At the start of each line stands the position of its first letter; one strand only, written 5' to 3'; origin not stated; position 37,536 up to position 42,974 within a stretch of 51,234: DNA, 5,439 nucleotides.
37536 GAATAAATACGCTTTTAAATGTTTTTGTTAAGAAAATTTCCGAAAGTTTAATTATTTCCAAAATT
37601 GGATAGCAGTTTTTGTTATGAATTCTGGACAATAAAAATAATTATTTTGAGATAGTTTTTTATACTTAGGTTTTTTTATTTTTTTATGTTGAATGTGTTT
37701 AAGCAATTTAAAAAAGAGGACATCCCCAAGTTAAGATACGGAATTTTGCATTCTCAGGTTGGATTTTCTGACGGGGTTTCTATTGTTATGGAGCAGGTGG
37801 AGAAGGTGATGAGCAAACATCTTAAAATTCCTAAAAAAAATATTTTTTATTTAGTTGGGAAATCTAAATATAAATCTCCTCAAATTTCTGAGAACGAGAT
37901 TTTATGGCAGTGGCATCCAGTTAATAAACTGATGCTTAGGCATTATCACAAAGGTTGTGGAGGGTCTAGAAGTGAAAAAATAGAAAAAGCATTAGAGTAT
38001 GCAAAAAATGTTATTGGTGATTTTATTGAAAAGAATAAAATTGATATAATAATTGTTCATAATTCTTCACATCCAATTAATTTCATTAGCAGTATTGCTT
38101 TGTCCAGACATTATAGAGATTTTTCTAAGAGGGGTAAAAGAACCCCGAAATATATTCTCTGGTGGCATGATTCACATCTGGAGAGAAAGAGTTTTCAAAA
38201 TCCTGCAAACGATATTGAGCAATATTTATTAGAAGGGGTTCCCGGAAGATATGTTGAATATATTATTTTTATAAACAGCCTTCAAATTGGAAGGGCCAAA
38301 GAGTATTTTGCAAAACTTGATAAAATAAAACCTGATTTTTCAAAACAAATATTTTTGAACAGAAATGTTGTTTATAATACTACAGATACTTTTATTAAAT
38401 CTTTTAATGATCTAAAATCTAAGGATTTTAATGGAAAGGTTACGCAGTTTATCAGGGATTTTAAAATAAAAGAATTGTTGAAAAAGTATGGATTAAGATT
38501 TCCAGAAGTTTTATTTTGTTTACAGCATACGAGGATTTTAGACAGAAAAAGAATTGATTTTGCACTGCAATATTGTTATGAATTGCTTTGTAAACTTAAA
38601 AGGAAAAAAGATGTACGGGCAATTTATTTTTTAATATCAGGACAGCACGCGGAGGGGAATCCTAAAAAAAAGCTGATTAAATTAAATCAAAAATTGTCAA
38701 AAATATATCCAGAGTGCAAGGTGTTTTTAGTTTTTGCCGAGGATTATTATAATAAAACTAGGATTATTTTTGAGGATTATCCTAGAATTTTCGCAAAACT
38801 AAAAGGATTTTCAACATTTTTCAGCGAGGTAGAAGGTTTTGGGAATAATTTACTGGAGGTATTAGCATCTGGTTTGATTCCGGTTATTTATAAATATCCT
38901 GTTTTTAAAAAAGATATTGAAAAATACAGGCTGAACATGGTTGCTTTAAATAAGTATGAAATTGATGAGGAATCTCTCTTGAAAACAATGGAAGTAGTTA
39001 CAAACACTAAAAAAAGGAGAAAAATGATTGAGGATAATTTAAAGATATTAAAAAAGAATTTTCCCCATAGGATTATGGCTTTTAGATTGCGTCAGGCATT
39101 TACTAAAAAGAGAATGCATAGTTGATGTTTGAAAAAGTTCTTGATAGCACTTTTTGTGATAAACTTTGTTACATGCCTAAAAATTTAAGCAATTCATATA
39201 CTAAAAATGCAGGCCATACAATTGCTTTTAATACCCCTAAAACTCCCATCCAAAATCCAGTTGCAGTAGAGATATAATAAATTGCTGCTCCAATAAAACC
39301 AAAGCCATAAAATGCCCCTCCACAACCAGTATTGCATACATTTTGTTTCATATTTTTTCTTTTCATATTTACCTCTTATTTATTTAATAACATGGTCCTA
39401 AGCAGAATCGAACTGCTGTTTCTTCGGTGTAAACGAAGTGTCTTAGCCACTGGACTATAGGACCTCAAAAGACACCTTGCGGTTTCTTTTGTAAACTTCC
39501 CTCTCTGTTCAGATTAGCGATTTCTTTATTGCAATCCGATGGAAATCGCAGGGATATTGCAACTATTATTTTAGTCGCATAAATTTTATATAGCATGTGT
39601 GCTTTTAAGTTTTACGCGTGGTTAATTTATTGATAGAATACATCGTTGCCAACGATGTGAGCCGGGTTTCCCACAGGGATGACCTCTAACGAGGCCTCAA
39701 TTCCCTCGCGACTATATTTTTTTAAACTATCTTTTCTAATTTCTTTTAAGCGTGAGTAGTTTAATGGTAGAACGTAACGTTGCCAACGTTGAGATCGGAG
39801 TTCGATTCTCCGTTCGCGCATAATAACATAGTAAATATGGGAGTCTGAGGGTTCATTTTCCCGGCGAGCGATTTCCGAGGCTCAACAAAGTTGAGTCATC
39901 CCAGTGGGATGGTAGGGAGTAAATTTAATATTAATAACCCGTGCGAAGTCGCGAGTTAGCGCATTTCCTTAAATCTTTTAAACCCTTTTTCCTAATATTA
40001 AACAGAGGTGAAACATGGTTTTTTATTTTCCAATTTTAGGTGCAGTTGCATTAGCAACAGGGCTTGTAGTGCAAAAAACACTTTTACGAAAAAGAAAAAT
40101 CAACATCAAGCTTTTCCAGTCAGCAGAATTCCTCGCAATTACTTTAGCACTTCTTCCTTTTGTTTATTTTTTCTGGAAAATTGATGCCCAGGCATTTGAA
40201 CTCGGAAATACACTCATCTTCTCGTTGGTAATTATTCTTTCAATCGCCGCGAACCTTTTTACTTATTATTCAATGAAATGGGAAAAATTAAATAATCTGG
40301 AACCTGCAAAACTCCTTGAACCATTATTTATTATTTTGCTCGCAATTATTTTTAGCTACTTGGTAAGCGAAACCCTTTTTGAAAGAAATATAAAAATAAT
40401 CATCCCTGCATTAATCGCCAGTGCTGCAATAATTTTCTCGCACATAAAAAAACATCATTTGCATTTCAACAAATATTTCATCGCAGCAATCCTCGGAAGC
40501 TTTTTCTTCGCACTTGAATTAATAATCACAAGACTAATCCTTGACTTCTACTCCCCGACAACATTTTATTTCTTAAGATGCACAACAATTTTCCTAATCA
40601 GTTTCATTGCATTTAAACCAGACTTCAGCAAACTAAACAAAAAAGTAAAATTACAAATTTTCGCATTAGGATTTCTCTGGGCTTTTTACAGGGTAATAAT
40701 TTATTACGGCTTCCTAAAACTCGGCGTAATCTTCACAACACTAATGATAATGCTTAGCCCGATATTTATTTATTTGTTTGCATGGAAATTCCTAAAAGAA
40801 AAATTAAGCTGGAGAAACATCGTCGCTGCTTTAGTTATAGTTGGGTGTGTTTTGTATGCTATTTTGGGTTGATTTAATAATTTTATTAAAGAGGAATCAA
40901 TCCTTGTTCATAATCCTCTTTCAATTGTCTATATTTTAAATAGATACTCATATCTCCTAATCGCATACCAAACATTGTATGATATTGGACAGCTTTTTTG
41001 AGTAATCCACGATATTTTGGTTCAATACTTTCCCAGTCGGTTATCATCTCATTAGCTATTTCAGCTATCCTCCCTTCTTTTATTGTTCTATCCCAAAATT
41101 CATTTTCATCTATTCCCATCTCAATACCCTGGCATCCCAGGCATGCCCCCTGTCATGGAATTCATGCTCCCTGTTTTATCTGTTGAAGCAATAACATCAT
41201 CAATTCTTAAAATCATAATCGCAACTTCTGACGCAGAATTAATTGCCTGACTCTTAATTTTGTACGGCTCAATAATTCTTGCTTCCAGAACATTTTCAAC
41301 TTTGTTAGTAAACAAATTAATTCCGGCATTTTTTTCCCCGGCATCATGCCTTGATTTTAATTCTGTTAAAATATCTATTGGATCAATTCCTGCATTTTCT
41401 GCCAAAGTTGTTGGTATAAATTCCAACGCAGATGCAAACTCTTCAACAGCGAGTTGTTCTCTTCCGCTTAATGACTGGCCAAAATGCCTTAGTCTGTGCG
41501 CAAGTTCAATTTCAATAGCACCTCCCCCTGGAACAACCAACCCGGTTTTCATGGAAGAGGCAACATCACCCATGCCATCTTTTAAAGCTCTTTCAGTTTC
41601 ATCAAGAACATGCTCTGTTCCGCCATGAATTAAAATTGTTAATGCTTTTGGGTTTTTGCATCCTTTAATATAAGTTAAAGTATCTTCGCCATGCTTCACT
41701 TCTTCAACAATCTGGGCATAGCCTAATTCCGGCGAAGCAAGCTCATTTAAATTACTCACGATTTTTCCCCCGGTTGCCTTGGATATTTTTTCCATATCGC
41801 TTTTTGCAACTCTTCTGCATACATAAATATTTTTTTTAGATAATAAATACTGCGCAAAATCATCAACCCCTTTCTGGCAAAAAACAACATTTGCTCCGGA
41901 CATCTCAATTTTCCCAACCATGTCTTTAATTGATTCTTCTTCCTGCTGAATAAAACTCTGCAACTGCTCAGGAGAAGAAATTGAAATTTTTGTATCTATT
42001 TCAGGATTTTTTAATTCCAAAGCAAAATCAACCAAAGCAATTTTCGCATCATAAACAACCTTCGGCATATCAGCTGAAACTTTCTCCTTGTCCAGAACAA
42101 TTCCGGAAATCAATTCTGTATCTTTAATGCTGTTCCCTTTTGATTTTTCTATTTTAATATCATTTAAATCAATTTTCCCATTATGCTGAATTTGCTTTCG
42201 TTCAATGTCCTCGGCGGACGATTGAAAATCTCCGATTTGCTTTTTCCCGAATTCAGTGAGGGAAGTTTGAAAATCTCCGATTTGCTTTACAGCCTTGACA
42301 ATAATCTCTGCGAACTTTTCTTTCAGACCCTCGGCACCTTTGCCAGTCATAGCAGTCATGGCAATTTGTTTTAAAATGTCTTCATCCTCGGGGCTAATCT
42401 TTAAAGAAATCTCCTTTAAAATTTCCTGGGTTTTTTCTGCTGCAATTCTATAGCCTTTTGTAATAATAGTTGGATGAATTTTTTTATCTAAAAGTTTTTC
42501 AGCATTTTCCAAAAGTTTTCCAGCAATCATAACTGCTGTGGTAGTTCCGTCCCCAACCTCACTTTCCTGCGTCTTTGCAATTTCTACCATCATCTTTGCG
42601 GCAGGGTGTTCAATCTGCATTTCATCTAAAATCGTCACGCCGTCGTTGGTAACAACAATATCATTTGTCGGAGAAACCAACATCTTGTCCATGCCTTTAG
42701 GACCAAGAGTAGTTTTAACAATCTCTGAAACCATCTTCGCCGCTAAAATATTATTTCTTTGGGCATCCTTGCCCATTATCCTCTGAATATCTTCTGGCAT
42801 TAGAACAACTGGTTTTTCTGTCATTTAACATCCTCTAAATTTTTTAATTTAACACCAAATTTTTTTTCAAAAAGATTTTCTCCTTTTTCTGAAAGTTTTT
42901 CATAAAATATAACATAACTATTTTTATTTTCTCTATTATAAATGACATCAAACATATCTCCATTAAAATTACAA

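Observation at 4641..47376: Mosaic family of short GC-rich repeat modules found both between genes and in frame inside genes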

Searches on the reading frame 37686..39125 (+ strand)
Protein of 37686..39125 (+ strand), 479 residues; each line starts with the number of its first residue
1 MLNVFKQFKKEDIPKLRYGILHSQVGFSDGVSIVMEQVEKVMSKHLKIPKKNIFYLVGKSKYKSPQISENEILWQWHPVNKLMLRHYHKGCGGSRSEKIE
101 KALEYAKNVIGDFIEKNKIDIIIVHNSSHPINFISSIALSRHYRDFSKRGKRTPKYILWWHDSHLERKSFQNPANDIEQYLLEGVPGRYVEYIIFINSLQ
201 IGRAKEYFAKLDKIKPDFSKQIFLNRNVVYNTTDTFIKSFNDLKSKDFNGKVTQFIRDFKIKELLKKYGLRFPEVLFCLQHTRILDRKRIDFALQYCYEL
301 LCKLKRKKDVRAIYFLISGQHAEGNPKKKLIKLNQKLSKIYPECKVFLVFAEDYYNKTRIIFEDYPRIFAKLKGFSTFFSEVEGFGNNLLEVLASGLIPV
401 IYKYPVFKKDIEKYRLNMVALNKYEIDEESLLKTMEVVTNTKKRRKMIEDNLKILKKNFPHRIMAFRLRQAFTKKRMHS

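Call 64: search_protein_families(library=pfam, proteins=[window:37686-39125:+], max_evalue=0.001)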
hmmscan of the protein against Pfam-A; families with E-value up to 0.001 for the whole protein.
window:37686-39125:+ (479 aa): 1 family
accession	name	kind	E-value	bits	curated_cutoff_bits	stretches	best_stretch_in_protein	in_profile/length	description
PF00534.26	Glycos_transf_1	-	0.0002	21.4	26.4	0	377-449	97-167/172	Glycosyl transferases group 1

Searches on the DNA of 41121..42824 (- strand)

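Call 98: search_rna_families(sources=[L125], threshold=gathering, show_alignments=1)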
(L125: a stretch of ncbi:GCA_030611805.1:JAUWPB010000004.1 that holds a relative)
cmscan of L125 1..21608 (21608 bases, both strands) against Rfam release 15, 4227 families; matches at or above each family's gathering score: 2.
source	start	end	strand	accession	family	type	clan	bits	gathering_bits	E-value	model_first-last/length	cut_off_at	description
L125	12631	12701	-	RF00005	tRNA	Gene; tRNA;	CL00001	60.8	29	3.5e-11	1-71/71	no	tRNA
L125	12525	12595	-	RF00005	tRNA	Gene; tRNA;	CL00001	60.3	29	5e-11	1-71/71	no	tRNA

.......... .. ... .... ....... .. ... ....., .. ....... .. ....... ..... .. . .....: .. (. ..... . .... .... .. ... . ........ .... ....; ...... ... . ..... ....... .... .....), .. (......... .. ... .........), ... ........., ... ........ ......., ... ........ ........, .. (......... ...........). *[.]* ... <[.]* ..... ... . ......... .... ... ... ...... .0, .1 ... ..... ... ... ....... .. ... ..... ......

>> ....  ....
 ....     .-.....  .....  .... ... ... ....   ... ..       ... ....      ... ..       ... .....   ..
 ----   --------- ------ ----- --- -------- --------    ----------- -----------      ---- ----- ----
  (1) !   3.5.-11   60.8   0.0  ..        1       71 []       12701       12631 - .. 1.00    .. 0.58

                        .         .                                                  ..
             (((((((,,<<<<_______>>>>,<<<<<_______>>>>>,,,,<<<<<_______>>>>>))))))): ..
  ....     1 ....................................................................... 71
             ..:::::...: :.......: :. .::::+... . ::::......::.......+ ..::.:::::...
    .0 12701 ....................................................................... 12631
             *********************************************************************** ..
